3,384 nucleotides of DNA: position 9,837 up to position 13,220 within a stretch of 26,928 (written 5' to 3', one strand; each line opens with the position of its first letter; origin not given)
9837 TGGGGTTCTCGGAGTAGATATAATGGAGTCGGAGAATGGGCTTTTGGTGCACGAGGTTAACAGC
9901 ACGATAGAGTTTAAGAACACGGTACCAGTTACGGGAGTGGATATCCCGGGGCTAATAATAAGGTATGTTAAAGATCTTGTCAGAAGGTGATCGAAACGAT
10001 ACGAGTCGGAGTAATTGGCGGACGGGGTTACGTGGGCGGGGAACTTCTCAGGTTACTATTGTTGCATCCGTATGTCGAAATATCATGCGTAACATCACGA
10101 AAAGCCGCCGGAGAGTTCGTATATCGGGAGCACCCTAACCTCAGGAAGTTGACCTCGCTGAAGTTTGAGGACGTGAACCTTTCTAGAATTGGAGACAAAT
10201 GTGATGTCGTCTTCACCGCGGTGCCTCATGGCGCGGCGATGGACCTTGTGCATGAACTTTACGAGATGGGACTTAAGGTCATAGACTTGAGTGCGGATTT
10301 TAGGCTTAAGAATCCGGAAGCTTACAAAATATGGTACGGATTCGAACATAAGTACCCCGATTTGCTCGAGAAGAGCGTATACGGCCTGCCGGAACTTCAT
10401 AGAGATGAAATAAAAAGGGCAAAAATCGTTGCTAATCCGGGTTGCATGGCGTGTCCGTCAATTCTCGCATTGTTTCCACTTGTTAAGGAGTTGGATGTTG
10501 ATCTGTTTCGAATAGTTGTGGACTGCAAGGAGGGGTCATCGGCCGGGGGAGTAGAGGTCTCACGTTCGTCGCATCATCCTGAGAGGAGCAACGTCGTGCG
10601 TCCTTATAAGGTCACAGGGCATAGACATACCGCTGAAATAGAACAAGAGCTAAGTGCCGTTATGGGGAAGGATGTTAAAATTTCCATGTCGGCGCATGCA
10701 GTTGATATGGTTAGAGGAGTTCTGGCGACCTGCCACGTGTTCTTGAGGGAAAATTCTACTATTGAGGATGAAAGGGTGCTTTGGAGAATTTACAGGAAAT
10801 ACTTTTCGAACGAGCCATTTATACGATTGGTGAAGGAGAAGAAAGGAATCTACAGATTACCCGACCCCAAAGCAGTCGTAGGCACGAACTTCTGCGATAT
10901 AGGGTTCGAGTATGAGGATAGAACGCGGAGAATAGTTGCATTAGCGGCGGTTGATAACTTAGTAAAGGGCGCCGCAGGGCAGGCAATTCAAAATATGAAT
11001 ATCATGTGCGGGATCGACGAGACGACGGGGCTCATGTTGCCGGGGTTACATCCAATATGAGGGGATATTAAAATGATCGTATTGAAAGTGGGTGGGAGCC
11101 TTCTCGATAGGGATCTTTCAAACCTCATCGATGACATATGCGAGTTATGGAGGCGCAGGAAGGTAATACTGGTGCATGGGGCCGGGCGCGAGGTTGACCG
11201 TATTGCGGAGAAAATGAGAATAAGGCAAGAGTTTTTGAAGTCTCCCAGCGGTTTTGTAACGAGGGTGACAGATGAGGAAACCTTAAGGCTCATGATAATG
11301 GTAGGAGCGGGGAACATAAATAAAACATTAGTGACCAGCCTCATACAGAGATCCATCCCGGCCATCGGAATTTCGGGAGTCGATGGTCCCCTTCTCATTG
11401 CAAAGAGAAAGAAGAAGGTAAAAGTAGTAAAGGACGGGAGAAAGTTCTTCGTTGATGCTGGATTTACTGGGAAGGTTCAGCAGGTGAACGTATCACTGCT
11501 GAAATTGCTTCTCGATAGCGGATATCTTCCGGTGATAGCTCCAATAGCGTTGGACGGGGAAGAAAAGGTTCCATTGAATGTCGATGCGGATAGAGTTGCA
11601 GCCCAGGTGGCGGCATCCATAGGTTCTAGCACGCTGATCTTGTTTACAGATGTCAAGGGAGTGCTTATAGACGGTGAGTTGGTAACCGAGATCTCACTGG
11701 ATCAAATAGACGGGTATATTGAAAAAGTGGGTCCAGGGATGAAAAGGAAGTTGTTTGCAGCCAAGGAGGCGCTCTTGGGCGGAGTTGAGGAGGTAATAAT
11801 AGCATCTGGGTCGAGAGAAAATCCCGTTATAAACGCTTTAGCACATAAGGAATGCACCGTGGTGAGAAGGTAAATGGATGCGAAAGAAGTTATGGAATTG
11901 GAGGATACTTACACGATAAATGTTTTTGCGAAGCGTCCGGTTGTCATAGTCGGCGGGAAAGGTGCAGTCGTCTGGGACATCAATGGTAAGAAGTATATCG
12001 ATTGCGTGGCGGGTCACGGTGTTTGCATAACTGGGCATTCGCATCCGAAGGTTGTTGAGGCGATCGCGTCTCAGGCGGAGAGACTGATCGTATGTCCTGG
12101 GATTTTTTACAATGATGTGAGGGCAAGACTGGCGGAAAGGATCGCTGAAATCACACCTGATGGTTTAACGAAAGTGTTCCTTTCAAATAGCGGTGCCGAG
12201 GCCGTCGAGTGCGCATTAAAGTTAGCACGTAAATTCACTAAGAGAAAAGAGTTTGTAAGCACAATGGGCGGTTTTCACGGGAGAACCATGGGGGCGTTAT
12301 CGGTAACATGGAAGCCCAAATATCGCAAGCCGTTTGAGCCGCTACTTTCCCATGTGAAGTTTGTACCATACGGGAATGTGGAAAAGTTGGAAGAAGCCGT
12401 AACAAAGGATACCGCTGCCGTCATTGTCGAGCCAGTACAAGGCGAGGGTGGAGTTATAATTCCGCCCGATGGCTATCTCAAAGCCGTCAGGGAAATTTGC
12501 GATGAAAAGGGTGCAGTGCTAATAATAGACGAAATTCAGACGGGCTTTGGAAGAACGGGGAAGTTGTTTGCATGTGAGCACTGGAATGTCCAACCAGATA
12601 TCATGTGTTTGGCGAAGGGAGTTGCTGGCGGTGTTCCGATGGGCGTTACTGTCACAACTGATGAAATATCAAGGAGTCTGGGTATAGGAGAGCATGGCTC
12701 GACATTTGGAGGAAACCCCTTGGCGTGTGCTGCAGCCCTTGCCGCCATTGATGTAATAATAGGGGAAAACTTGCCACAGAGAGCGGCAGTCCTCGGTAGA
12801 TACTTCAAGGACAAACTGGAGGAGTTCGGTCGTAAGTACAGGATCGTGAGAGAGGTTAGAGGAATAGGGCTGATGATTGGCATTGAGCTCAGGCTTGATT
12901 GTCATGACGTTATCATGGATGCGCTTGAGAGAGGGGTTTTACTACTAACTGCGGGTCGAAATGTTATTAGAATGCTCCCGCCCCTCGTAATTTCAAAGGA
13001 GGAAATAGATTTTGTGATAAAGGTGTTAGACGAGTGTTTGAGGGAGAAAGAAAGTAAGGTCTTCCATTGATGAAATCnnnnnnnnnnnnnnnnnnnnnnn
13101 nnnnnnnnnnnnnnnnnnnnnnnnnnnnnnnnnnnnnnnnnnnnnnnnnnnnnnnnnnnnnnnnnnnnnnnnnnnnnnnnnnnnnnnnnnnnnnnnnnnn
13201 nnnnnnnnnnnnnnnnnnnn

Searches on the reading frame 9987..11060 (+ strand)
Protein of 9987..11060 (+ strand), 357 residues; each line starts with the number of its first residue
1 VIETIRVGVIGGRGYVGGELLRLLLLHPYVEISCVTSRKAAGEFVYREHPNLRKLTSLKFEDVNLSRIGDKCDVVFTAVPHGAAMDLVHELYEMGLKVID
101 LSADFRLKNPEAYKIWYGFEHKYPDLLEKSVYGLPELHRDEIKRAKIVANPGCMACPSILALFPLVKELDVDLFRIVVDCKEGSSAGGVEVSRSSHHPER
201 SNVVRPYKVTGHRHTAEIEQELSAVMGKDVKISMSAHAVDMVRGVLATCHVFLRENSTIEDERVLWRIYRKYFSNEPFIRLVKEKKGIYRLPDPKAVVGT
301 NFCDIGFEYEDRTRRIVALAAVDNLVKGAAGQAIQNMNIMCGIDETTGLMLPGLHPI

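Call 15: search_protein_families(library=pfam, proteins=[window:9987-11060:+], max_evalue=0.00001)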
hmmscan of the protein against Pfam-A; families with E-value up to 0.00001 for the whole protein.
window:9987-11060:+ (357 aa): 3 families
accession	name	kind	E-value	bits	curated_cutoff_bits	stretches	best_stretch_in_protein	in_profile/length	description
PF22698.1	Semialdhyde_dhC_1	-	7.7e-46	156.4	27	1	153-324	1-165/165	Semialdehyde dehydrogenase, dimerisation domain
PF01118.30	Semialdhyde_dh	-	1.2e-33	116.5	26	1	6-144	1-120/121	Semialdehyde dehydrogenase, NAD binding domain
PF02774.23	Semialdhyde_dhC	-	2.6e-15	57.5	26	1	162-327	1-184/184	Semialdehyde dehydrogenase, dimerisation domain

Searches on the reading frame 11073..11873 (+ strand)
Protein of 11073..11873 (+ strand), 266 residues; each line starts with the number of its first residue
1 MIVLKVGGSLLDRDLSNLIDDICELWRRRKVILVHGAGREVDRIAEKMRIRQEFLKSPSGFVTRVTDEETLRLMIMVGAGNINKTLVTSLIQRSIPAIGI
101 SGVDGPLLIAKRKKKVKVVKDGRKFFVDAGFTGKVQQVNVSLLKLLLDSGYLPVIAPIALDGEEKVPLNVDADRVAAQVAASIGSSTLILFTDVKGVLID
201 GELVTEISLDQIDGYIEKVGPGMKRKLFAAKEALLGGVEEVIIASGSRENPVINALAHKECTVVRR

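Call 16: search_protein_families(library=pfam, proteins=[window:11073-11873:+], max_evalue=0.00001)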
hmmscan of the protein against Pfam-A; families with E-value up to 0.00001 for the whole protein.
window:11073-11873:+ (266 aa): 1 family
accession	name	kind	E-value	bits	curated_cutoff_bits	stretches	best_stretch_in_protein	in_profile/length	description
PF00696.33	AA_kinase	-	1.1e-38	133.8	24.9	1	1-245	2-234/234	Amino acid kinase family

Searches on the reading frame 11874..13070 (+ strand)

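Call 16: search_protein_families(library=pfam, proteins=[window:11874-13070:+], max_evalue=0.00001)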
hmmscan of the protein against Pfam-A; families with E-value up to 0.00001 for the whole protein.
window:11874-13070:+ (398 aa): 1 family
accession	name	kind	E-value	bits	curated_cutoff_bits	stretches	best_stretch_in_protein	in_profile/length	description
PF00202.27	Aminotran_3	-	4.9e-130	434.3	30.5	1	22-389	10-403/403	Aminotransferase class-III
